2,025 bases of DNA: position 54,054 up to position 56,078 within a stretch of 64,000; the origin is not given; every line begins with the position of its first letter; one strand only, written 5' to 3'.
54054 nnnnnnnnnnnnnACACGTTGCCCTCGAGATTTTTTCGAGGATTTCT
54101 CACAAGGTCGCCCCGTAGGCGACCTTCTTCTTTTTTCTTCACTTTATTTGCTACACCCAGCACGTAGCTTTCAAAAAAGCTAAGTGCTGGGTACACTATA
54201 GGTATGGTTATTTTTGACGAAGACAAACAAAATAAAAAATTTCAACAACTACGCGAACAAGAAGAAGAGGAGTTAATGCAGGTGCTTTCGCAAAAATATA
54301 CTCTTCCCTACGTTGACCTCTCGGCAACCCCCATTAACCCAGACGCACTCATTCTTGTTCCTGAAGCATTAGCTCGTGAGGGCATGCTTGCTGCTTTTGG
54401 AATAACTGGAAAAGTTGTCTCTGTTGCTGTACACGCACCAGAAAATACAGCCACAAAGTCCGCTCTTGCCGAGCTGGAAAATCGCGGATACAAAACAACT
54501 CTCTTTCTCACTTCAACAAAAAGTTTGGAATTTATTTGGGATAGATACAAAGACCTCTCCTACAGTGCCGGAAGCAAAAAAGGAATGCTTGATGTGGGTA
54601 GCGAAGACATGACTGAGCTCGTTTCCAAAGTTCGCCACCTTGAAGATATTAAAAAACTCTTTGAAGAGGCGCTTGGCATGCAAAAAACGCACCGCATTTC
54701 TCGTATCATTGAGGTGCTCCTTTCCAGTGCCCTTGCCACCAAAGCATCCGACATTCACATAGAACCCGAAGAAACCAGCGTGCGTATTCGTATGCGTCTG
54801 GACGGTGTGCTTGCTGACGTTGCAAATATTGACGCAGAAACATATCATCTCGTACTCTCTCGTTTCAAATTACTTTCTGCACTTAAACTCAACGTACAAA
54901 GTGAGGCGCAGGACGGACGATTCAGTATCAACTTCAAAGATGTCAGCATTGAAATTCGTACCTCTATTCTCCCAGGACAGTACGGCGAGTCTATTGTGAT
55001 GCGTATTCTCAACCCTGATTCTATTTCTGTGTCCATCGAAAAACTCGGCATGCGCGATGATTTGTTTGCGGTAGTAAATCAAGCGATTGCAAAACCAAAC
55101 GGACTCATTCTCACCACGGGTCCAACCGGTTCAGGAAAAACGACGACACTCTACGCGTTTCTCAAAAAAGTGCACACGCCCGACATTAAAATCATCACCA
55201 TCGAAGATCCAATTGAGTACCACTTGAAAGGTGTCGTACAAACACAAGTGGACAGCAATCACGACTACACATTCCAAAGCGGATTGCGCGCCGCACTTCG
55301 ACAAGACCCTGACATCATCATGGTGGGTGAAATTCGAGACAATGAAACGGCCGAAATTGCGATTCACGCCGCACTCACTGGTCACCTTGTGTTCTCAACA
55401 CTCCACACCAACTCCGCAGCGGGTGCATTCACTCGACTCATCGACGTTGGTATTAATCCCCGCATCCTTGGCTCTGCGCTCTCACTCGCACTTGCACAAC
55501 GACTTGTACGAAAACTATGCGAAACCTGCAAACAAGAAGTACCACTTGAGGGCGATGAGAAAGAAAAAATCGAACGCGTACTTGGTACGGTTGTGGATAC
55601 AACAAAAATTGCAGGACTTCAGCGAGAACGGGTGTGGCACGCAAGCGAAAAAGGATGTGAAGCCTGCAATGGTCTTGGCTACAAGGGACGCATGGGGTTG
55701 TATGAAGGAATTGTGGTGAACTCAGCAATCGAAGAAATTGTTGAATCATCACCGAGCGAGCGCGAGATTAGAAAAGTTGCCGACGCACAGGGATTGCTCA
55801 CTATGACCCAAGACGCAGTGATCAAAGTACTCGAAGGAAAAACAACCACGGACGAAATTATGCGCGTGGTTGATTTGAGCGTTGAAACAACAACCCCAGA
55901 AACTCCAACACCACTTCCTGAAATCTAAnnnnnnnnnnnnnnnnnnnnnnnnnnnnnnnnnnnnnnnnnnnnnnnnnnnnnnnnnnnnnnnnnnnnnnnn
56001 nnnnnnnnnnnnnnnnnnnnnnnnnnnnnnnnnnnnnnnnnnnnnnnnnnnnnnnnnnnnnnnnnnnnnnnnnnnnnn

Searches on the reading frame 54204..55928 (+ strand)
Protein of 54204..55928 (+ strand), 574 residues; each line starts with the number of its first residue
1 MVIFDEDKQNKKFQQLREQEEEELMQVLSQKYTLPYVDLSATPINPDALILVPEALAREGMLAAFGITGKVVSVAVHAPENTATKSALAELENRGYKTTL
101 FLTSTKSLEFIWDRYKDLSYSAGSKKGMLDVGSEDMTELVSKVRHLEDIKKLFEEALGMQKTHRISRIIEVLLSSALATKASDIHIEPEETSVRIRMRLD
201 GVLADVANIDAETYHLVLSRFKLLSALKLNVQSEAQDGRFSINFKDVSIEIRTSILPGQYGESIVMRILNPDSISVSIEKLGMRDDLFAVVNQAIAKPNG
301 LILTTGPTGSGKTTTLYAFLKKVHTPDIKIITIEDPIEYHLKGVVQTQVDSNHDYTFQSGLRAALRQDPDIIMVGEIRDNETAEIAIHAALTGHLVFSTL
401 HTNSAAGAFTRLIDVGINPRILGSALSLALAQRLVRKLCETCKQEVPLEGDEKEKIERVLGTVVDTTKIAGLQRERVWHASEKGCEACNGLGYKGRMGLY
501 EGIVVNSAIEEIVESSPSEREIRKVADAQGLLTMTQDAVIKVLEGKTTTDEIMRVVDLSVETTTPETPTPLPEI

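Call 87: search_protein_families(library=pfam, proteins=[window:54204-55928:+])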
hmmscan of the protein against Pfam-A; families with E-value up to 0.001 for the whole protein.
window:54204-55928:+ (574 aa): 3 families
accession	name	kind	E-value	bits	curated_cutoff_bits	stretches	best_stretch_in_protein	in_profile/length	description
PF00437.27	T2SSE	-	2.4e-118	395.5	24.9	1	162-554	5-370/370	Type II/IV secretion system protein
PF05157.20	MshEN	-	1.3e-07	31.9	23.1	1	33-106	2-74/90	MshEN domain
PF25199.1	nSTAND_NTPase5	-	0.00036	20.8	34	0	293-342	35-85/145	Novel STAND NTPase 5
